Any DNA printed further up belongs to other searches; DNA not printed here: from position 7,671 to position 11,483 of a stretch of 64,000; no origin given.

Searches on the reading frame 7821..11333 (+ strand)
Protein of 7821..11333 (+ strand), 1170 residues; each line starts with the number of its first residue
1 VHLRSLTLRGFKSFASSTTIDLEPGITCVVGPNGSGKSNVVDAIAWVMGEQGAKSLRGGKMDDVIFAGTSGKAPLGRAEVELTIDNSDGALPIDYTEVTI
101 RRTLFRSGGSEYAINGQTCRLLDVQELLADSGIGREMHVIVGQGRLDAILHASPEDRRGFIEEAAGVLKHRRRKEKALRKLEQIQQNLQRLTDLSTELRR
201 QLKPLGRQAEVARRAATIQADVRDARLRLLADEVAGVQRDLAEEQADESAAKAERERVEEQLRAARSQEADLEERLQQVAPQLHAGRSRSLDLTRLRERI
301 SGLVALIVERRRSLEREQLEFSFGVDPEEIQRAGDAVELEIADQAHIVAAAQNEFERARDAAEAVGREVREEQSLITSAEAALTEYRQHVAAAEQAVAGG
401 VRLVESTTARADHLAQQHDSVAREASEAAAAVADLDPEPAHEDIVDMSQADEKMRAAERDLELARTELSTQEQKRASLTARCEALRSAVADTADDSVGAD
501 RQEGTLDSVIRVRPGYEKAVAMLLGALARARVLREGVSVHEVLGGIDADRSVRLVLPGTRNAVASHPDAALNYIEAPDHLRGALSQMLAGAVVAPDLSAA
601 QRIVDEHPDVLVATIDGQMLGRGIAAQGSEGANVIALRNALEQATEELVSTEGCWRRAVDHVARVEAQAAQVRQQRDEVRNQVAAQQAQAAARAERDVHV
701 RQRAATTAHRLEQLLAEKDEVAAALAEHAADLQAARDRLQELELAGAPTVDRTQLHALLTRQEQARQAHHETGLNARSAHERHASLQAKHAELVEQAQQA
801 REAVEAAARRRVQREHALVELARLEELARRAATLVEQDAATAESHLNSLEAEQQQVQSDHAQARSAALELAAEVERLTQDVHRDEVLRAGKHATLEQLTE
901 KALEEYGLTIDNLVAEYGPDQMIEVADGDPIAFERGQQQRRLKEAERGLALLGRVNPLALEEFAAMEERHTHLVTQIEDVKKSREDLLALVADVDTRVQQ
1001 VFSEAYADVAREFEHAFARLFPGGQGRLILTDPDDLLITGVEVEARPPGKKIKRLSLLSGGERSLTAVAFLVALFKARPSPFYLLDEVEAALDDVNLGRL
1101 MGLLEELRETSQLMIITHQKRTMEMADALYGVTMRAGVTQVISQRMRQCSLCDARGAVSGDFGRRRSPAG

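Call 19: find_encoding_contigs(protein=window:7821-11333:+, flank=10000, max_places=6)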
Protein window:7821-11333:+ (1170 aa): no gene with exactly this product is on record in the collection.
